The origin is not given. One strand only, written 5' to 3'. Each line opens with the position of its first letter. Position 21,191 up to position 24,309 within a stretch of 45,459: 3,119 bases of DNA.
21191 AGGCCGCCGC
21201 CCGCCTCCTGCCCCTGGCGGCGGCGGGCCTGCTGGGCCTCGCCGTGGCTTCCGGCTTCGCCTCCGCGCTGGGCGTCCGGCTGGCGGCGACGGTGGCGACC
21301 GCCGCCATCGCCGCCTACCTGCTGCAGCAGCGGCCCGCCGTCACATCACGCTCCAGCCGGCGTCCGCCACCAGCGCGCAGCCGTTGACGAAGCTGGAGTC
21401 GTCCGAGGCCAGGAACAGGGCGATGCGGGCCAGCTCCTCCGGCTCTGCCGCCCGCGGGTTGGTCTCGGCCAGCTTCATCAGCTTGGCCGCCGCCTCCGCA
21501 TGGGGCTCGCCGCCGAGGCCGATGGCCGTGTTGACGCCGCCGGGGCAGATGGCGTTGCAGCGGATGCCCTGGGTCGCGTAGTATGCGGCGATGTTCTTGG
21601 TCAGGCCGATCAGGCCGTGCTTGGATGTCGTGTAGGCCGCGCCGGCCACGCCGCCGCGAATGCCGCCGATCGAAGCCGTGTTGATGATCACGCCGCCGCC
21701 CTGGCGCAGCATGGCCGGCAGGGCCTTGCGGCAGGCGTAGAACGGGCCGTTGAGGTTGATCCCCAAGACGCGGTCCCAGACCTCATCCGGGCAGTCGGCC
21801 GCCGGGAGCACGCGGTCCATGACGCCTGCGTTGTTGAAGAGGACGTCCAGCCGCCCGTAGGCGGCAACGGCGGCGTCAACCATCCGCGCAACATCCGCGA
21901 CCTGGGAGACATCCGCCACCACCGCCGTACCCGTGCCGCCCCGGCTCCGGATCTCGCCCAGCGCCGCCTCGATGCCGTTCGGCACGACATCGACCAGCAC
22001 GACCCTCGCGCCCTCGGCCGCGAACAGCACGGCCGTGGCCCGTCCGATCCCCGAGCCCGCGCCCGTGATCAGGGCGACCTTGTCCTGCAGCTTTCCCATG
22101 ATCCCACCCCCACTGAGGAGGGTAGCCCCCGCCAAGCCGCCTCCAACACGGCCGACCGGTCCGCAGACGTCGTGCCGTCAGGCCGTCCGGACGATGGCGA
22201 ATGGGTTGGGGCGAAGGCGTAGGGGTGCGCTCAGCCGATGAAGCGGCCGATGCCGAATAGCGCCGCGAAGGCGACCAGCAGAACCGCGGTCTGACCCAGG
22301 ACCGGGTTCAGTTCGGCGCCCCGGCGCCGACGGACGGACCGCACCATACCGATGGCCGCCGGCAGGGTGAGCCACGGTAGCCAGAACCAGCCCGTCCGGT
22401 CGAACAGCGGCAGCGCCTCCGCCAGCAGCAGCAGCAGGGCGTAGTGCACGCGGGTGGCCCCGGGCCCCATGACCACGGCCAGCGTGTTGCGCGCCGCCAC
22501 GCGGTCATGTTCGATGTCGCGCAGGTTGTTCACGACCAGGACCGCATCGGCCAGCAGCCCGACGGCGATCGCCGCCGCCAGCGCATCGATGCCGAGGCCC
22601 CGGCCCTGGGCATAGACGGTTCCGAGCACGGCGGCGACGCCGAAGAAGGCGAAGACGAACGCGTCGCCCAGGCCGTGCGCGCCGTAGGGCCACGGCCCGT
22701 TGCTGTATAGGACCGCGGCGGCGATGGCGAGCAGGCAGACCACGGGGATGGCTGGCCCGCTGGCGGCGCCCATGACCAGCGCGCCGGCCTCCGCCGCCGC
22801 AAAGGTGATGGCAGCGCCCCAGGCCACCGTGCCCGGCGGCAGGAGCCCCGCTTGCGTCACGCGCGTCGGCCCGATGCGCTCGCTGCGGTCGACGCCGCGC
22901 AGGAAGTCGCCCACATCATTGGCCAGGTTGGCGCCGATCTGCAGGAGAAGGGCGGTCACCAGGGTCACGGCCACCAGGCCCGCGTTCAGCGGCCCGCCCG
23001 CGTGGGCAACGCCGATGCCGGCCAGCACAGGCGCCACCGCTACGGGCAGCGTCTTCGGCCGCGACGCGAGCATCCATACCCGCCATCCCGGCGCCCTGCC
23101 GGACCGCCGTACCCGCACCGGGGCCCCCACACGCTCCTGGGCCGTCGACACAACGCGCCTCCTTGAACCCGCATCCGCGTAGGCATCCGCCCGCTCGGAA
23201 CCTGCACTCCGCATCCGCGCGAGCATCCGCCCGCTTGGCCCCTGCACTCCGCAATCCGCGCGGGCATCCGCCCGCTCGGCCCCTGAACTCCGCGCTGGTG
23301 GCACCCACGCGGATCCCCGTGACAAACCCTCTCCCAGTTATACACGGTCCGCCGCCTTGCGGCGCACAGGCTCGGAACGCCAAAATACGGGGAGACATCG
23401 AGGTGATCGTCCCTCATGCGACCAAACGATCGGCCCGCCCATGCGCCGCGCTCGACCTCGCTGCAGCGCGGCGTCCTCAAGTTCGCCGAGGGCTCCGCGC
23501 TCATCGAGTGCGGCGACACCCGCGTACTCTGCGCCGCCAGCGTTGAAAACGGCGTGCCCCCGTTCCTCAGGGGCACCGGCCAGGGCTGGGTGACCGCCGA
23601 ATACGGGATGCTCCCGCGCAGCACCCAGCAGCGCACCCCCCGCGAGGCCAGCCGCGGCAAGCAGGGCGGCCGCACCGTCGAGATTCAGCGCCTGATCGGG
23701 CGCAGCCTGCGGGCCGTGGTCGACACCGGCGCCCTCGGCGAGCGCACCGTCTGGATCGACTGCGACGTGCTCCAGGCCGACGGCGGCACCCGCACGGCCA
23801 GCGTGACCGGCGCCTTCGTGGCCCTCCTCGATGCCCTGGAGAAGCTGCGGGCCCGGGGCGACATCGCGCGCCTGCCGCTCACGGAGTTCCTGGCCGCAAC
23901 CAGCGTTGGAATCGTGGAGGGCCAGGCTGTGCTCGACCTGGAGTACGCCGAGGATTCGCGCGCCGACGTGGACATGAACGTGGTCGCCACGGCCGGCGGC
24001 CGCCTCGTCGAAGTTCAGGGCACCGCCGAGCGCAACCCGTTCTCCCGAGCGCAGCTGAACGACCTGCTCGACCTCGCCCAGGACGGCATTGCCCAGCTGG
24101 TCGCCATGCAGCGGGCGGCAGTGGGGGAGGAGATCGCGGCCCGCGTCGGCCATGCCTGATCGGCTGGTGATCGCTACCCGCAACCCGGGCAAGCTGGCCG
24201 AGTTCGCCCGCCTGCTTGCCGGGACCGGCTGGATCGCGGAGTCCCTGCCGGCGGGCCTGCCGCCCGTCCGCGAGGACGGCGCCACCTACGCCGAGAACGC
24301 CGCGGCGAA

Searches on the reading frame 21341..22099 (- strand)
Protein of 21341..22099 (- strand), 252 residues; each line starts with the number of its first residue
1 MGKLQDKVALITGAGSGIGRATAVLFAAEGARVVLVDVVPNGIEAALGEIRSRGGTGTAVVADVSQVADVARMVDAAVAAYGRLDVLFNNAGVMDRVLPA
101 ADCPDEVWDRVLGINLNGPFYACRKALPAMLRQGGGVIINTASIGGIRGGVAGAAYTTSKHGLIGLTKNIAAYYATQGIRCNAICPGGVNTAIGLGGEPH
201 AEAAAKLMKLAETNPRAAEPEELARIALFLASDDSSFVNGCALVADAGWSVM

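Call 22: search_protein_families(library=pfam, proteins=[window:21341-22099:-], max_evalue=0.001)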
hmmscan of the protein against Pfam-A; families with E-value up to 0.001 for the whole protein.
window:21341-22099:- (252 aa): 4 families
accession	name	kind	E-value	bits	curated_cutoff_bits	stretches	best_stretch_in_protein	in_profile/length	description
PF13561.12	adh_short_C2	-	2.9e-60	204.2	27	1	13-250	1-236/236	Enoyl-(Acyl carrier protein) reductase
PF00106.31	adh_short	-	1.1e-55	188.6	26.6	1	7-193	1-186/195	short chain dehydrogenase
PF08659.16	KR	-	9.1e-08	32.7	22.6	1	9-159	3-152/180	KR domain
PF13649.12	Methyltransf_25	-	0.0009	20.3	27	0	14-86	4-76/97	Methyltransferase domain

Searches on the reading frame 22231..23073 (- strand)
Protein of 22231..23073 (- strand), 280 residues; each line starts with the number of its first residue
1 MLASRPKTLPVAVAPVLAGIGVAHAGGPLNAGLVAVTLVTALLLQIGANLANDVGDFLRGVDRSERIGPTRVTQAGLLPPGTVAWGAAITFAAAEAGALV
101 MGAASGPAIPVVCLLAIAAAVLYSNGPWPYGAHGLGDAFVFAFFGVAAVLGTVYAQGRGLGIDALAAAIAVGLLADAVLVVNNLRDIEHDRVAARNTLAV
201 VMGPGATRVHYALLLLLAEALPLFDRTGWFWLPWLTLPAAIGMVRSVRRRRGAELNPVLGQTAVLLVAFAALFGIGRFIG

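Call 98: search_protein_families(library=pfam, proteins=[window:22231-23073:-], max_evalue=0.01)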
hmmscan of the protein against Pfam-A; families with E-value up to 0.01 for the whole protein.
window:22231-23073:- (280 aa): 1 family
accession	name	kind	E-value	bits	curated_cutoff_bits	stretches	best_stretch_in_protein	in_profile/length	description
PF01040.23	UbiA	-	3.3e-27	95.8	34.2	1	13-251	2-233/250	UbiA prenyltransferase family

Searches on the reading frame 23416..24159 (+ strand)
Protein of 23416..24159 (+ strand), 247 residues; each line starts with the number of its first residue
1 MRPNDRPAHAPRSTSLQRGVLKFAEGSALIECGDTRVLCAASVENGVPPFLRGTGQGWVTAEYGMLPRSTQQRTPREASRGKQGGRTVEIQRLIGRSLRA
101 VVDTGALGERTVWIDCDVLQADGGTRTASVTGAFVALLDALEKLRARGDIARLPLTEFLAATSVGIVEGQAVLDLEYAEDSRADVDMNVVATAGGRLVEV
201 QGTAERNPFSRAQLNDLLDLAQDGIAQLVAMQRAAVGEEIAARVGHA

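Call 98: search_protein_families(library=pfam, proteins=[window:23416-24159:+], max_evalue=0.01)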
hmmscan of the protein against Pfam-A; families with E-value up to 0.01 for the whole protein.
window:23416-24159:+ (247 aa): 2 families
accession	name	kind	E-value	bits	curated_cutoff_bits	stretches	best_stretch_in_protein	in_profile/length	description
PF01138.27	RNase_PH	-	1e-28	100.8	25.5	1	12-140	3-127/130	3' exoribonuclease family, domain 1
PF03725.20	RNase_PH_C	-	2.9e-11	43.6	20.8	1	160-223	4-66/67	3' exoribonuclease family, domain 2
